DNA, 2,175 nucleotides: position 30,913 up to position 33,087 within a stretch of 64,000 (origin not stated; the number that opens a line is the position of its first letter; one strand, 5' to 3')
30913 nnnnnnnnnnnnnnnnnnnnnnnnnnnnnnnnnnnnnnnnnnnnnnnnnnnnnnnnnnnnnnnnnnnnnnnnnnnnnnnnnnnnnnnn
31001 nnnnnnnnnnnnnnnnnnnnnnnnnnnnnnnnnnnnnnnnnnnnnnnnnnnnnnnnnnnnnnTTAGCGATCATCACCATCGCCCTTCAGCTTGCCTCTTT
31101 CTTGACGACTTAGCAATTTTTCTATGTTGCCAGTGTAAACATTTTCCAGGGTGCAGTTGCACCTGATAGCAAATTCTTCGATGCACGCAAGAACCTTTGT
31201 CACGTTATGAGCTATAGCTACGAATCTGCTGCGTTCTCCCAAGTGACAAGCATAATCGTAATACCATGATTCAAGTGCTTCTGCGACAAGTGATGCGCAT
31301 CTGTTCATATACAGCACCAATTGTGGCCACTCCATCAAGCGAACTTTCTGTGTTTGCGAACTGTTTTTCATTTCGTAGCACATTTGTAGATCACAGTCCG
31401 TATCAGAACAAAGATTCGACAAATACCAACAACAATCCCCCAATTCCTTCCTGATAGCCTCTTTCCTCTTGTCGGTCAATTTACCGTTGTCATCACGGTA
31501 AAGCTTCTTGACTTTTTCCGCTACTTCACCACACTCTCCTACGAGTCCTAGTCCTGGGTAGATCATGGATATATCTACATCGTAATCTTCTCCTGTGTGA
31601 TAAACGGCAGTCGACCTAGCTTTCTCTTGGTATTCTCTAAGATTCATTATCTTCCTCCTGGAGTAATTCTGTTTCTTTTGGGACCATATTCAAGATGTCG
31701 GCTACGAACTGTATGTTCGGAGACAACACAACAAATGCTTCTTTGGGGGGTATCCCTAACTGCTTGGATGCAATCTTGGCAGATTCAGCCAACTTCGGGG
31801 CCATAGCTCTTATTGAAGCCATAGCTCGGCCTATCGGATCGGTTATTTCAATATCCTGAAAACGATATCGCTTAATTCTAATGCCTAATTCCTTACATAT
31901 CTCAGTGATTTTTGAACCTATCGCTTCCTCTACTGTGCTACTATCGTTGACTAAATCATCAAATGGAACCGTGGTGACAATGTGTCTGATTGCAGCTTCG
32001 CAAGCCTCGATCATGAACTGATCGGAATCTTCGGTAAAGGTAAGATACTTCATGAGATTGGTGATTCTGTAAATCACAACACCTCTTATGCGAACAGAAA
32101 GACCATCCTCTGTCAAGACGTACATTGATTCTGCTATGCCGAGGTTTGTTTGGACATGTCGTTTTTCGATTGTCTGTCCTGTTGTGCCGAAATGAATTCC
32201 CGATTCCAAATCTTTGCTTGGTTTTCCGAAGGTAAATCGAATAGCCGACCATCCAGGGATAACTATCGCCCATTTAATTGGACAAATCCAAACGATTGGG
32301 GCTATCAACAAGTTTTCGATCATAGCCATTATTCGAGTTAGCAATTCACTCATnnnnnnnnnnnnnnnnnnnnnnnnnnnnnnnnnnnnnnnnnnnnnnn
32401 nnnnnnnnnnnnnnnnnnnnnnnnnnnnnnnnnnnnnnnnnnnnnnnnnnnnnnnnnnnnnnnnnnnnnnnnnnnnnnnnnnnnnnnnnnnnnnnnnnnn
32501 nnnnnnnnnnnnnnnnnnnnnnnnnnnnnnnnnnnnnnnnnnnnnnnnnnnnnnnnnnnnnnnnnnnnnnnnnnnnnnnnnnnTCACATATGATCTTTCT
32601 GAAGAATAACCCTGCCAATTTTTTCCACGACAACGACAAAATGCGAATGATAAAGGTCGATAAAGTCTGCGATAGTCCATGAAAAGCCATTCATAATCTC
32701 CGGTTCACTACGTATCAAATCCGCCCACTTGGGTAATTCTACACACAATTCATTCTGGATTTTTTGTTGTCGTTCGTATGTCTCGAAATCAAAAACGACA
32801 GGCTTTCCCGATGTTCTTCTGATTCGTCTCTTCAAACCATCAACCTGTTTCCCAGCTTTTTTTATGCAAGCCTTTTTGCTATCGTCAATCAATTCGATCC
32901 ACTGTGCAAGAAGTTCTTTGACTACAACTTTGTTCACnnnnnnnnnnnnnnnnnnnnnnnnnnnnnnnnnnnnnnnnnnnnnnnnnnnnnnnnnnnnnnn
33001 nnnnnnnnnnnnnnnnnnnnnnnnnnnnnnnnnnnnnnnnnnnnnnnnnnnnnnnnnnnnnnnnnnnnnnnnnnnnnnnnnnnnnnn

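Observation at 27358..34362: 7-kb inverted accessory island: NTase, NUDIX, MazG, SPFH, two HNH nucleases, papain-like hydrolase, DNA MTase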

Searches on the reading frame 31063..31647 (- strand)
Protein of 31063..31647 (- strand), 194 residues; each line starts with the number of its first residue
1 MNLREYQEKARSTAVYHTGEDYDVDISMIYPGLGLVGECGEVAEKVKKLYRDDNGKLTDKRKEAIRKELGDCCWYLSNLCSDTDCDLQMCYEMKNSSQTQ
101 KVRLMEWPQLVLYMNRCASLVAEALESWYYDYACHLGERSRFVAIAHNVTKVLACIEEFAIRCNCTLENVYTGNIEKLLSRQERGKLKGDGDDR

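Call 3: search_protein_families(library=pfam, proteins=[window:31063-31647:-], max_evalue=0.01)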
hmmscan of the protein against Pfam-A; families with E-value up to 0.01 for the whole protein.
window:31063-31647:- (194 aa): 1 family
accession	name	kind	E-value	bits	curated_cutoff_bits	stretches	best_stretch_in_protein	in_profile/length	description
PF03819.22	MazG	-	4.1e-07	30.6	22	1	34-81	9-45/74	MazG nucleotide pyrophosphohydrolase domain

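Call 7: search_protein_families(library=phrogs, proteins=[window:31063-31647:-], max_evalue=0.001)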
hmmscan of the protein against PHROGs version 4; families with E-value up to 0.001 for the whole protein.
window:31063-31647:- (194 aa): 2 families
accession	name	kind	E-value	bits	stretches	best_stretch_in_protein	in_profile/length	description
phrog_229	-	other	1.1e-26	95.1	1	1-194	248-358/533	MazG-like pyrophosphatase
phrog_22758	-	other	5e-06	27.4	1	34-88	136-189/221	MazG-like pyrophosphatase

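Call 32: search_protein_families(library=ncbifam, proteins=[window:31063-31647:-], max_evalue=0.001)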
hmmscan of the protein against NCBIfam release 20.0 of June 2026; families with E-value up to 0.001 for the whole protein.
window:31063-31647:- (194 aa): 0 families

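Call 86: search_dna_similar(query=window:31063-31647:-, collection=phages, mode=protein, max_rows=40, max_evalue=0.001)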
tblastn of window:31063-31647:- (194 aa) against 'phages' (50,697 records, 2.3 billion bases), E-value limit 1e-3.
Records with a match: 344; places in all: 344; records where one place covers at least 80% of the query: 31.
Best place of each record, by identity: <60% 344.
By first word of the organism name: Streptomyces 115; Mycobacterium 66; Gordonia 50; Roseobacter 18; Arthrobacter 15; Bacillus 8; Rhodococcus 7; Rhizobium 7; Cellulophaga 5; phage 5; and 23 more.
By host as written in the record: Streptomyces griseus ATCC 10137 53; Gordonia terrae 3612 44; Mycobacterium smegmatis mc2 155 43; Streptomyces lividans JI 1326 29; - 19; Arthrobacter sp. ATCC 21022 15; Mycobacterium smegmatis mc#155 8; Streptomyces viridochromogenes DSM40736 8; and 73 more.
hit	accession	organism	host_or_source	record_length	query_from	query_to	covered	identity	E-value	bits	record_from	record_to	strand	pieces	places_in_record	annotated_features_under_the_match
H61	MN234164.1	Arthrobacter phage Yeezus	Arthrobacter sp. ATCC 21022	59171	1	194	100%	27.7%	4e-11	67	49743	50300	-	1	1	76: MazG-like nucleotide pyrophosphohydrolase | 75: DNA methyltransferase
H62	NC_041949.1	Arthrobacter phage Amigo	Arthrobacter sp. ATCC 21022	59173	1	194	100%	27.7%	4e-11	67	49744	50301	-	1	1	77: MazG-like pyrophosphatase | 76: DNA methyltransferase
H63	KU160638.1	Arthrobacter phage Amigo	Arthrobacter sp. ATCC 21022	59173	1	194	100%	27.7%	4e-11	67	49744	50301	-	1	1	77: MazG-like nucleotide pyrophosphohydrolase | 76: DNA methyltransferase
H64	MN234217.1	Arthrobacter phage Ichor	Arthrobacter sp. ATCC 21022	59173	1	194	100%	27.7%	4e-11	67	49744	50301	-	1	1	76: MazG-like nucleotide pyrophosphohydrolase | 75: DNA methyltransferase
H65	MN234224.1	Arthrobacter phage Jaek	Arthrobacter sp. ATCC 21022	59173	1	194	100%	27.7%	4e-11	67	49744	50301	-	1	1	76: MazG-like nucleotide pyrophosphohydrolase | 75: DNA methyltransferase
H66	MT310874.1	Arthrobacter phage Boersma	Arthrobacter sp. ATCC 21022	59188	1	194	100%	27.7%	4e-11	67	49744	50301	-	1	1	79: MazG-like nucleotide pyrophosphohydrolase | 78: DNA methyltransferase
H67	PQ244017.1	Arthrobacter phage Amavida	Arthrobacter sp. ATCC 21022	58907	1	194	100%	27.6%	5e-10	64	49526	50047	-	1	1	78: MazG-like nucleotide pyrophosphohydrolase | 77: DNA methyltransferase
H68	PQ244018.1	Arthrobacter phage Heylee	Arthrobacter sp. ATCC 21022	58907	1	194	100%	27.6%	5e-10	64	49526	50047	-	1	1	79: MazG-like nucleotide pyrophosphohydrolase | 78: DNA methyltransferase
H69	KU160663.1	Arthrobacter phage Rings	Arthrobacter sp. ATCC 21022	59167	1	194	100%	27.6%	6e-10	63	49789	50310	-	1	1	77: MazG-like nucleotide pyrophosphohydrolase | 76: DNA methyltransferase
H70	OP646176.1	Bacillus phage vB_BceS_LY5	Bacillus cereus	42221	5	185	93%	28.2%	2e-8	59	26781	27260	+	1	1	nucleotide pyrophosphohydrolase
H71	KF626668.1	Xylella phage Salvo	Xylella fastidiosa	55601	23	194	89%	29.6%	3e-7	56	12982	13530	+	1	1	hypothetical protein (x2) | ribosome_binding_site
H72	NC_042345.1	Xylella phage Salvo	Xylella fastidiosa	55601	23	194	89%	29.6%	3e-7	56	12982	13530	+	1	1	MazG-like pyrophosphatase | ribosome_binding_site | hypothetical protein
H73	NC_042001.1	Arthrobacter phage Molivia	Arthrobacter sp. ATCC 21022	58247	1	194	100%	26.0%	2e-8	59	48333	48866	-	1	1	80: MazG-like pyrophosphatase | 79: DNA methyltransferase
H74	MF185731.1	Arthrobacter phage Molivia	Arthrobacter sp. ATCC 21022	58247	1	194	100%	26.0%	2e-8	59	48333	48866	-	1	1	80: MazG-like nucleotide pyrophosphohydrolase | 79: DNA methyltransferase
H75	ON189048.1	Xanthomonas phage Seregon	-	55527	23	194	89%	28.8%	4e-8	58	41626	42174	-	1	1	hypothetical protein (x2)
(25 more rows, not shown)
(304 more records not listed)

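Call 96: search_solved_structures(query=window:31063-31647:-, max_evalue=0.01, show_alignments=1)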
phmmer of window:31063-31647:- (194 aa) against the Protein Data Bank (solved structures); distinct sequences matched with E-value up to 0.01: 1.
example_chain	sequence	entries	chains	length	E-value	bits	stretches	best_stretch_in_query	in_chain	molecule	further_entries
5ie9_A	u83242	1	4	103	0.0066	19.3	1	34-93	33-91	Nucleotide pyrophosphohydrolase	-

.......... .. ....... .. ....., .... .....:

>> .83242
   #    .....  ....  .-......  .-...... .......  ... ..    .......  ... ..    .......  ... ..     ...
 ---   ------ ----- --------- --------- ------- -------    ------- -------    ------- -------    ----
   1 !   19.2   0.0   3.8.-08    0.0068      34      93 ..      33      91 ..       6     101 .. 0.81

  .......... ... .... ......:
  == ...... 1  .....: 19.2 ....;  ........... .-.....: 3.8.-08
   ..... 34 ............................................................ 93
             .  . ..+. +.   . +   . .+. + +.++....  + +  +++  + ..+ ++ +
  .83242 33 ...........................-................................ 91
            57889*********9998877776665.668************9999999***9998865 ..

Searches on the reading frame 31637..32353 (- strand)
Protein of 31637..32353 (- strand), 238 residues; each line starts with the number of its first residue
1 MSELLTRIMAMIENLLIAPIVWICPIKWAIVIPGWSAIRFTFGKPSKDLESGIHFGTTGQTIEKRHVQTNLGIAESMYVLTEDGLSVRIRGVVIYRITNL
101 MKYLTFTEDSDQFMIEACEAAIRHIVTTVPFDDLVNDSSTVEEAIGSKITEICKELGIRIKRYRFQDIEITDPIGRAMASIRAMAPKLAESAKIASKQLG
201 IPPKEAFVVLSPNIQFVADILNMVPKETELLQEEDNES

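Call 3: search_protein_families(library=pfam, proteins=[window:31637-32353:-], max_evalue=0.01)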
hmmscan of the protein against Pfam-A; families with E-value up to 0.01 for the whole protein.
window:31637-32353:- (238 aa): 1 family
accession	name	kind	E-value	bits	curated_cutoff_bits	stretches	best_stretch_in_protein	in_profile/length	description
PF01145.31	Band_7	-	4.4e-18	66.4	23.6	1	31-180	3-157/176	SPFH domain / Band 7 family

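Call 7: search_protein_families(library=phrogs, proteins=[window:31637-32353:-], max_evalue=0.001)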
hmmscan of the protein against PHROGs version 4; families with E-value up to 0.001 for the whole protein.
window:31637-32353:- (238 aa): 0 families

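Call 8: search_protein_families(library=padloc, proteins=[window:31637-32353:-], max_evalue=0.01)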
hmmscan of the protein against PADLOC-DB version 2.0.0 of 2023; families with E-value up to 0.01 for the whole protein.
window:31637-32353:- (238 aa): 0 families

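Call 32: search_protein_families(library=ncbifam, proteins=[window:31637-32353:-], max_evalue=0.001)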
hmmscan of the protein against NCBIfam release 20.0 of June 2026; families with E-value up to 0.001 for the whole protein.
window:31637-32353:- (238 aa): 2 families
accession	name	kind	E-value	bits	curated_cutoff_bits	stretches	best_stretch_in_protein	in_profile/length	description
TIGR01933.1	hflK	equivalog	3.3e-11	43.1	159.4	1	36-168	9-145/261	FtsH protease activity modulator HflK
NF008181.0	PRK10930.1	equivalog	2.3e-06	26.6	660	1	41-143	110-213/419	FtsH protease activity modulator HflK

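Call 94: search_dna_similar(query=window:31637-32353:-, collection=phages, mode=protein, max_rows=12, max_evalue=0.001)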
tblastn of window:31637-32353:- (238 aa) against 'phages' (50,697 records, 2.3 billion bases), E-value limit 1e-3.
No match.

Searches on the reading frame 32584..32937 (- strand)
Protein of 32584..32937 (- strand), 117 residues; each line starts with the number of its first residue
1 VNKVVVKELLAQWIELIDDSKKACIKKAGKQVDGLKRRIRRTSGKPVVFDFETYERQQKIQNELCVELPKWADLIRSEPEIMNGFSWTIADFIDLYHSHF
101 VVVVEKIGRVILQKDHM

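Call 3: search_protein_families(library=pfam, proteins=[window:32584-32937:-], max_evalue=0.01)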
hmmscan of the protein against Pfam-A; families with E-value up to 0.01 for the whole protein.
window:32584-32937:- (117 aa): 0 families

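Call 7: search_protein_families(library=phrogs, proteins=[window:32584-32937:-], max_evalue=0.001)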
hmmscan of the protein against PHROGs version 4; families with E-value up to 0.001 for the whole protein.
window:32584-32937:- (117 aa): 0 families

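Call 8: search_protein_families(library=padloc, proteins=[window:32584-32937:-], max_evalue=0.01)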
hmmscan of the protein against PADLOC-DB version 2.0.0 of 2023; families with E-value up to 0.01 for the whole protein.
window:32584-32937:- (117 aa): 0 families

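Call 31: search_protein_families(library=pfam, proteins=[window:32584-32937:-], max_evalue=1)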
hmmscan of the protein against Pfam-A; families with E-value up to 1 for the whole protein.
window:32584-32937:- (117 aa): 0 families

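Call 35: find_homologous_proteins(query=window:32584-32937:-, max_evalue=0.001)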
Query window:32584-32937:- (117 aa): 21 proteins with E <= 0.001 among 76 candidates.
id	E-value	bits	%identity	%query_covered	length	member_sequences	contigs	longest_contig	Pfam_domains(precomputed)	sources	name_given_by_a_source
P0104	1.4e-71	256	99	100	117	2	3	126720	-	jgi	-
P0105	1.4e-59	217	84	100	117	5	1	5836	-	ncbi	-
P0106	8.6e-59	214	82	100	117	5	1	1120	-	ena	-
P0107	1.5e-58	214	81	100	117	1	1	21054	-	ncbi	-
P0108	2.3e-55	203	76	100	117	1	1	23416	-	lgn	-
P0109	7.1e-55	202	78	100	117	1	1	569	-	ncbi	-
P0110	9.6e-54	198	75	100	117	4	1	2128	-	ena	-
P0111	1.0e-53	198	74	97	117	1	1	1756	-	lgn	-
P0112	3.1e-53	196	77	98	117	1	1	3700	-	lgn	-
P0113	5.1e-53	196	76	100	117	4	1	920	-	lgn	-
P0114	1.3e-52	194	74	100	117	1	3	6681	-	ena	-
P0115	1.4e-52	194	73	96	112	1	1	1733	-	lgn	-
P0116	1.5e-52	194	72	100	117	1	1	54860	-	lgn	-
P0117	2.3e-51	190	69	100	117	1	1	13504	-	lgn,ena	-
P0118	3.2e-51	190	74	96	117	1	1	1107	-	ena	-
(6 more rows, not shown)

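Call 79: predict_structure(alignment_id=A2)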
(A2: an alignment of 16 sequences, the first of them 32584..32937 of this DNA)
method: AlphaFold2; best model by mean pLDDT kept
length: 117 residues; sequences in the alignment: 16
mean_pLDDT: 84.3   pTM: 0.78
mean pLDDT of the five models: 84.3, 83.9, 83.8, 83.6, 80.9
residues with pLDDT >= 90: 57; 70-90: 41; 50-70: 17; < 50: 2
segments of 3 or more residues with pLDDT < 50: none
pLDDT, mean of each block of 10 residues (from residue 1): 90 95 88 70 70 93 95 91 74 89 92 58
secondary structure, 60 per line:
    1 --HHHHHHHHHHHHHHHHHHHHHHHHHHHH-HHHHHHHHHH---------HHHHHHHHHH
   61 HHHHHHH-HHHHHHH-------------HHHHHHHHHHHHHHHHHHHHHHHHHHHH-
elements in order: H3-30 H32-41 H51-67 H69-75 H89-116
